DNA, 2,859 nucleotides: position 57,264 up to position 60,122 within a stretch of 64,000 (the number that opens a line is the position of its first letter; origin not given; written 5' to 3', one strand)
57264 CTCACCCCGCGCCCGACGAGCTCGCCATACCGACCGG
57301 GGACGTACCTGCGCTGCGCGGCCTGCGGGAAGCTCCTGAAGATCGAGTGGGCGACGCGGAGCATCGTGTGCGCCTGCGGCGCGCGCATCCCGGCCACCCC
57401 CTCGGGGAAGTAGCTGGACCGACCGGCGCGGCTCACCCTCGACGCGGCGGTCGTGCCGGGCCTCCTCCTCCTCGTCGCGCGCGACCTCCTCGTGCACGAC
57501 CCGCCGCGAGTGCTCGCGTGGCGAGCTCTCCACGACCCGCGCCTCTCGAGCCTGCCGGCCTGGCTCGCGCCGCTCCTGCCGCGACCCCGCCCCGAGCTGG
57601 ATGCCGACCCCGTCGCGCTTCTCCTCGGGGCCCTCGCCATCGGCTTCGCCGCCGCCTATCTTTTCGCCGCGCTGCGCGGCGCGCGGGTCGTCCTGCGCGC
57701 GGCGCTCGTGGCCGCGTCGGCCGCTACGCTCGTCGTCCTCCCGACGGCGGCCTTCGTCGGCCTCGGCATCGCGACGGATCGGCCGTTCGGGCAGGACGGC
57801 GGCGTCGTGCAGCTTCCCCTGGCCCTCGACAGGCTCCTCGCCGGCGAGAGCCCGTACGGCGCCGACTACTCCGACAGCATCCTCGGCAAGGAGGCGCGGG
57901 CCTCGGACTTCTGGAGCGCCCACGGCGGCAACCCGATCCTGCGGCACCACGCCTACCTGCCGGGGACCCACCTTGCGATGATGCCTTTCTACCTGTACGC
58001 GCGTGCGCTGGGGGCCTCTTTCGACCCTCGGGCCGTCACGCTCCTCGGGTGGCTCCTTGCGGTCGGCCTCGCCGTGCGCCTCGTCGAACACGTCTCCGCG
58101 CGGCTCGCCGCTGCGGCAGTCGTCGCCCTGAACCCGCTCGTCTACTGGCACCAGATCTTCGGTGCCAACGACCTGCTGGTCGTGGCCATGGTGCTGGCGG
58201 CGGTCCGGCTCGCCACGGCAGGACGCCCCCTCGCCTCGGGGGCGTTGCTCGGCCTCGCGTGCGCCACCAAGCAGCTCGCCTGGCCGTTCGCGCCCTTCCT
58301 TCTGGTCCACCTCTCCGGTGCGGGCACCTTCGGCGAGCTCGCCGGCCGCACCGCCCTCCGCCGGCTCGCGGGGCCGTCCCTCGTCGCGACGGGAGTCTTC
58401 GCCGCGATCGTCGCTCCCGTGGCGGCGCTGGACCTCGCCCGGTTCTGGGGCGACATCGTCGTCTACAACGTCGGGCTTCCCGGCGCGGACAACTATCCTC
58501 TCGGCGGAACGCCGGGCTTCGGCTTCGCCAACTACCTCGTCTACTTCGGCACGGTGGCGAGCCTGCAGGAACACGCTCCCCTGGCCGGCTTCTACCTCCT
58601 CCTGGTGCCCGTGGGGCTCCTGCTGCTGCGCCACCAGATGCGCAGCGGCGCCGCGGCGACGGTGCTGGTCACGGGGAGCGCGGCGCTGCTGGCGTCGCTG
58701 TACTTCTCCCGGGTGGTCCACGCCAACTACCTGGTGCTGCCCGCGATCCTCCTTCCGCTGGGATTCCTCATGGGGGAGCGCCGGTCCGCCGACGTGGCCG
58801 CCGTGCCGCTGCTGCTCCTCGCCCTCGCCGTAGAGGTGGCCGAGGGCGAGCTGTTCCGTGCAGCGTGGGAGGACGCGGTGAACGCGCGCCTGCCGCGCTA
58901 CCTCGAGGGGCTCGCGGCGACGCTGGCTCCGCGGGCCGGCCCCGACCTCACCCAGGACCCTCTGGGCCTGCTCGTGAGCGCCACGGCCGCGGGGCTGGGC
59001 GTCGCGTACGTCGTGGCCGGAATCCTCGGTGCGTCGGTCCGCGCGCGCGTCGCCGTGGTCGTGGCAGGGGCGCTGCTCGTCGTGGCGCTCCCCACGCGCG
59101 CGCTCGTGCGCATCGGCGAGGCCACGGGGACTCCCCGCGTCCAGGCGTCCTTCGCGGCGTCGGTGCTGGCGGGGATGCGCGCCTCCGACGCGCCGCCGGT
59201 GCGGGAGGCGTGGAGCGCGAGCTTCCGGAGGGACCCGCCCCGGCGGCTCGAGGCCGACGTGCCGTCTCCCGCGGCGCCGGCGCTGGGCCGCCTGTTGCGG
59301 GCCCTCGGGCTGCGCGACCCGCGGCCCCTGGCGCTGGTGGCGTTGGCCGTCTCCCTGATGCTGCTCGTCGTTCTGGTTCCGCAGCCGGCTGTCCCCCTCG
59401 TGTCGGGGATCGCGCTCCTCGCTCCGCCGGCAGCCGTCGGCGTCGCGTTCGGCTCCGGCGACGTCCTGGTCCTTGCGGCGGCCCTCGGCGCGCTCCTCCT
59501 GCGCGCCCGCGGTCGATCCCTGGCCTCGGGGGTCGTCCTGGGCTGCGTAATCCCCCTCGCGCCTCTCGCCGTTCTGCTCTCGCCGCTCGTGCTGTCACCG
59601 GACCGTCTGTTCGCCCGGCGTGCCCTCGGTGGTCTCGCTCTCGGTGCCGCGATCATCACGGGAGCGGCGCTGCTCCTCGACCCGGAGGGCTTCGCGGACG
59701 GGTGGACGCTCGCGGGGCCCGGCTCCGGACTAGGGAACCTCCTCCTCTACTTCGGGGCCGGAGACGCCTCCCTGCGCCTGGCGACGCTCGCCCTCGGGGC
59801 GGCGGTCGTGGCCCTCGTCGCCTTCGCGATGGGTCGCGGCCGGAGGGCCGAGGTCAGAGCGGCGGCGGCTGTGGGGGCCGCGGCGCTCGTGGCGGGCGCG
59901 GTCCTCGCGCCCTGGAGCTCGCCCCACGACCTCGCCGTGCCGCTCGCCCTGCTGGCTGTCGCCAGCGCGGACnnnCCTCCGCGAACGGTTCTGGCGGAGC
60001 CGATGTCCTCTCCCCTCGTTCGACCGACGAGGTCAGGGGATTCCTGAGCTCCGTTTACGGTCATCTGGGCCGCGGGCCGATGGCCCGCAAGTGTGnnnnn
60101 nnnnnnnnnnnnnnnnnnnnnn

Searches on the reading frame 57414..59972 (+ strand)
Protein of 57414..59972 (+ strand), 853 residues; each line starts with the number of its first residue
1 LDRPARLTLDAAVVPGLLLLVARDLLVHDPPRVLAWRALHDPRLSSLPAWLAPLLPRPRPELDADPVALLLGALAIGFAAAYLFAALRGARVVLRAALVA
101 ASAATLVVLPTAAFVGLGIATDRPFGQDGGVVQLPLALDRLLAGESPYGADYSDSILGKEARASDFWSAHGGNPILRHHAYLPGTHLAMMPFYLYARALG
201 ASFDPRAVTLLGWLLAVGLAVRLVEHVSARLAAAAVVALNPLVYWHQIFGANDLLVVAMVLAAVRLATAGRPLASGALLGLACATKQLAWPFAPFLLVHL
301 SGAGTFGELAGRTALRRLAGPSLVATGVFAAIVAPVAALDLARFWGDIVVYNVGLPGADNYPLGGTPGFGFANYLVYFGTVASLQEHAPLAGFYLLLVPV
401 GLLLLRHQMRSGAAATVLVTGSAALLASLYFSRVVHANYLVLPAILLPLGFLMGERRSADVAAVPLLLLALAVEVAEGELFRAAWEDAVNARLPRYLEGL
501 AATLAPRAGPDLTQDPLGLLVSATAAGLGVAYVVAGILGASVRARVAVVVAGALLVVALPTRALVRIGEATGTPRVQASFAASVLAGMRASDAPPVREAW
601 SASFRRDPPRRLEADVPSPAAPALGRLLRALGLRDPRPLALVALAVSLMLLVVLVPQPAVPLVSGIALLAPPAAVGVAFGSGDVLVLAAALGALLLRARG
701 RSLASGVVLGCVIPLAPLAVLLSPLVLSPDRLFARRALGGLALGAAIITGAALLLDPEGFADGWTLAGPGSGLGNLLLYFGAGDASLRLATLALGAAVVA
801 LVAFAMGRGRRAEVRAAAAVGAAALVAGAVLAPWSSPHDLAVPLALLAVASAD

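Call 28: search_protein_families(library=pfam, proteins=[window:57414-59972:+], max_evalue=0.001)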
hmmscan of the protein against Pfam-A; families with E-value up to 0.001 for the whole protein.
window:57414-59972:+ (853 aa): 1 family
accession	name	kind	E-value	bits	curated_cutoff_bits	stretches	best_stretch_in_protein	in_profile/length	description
PF09594.16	GT87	-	1.1e-09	38.9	25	1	181-428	3-236/237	Glycosyltransferase family 87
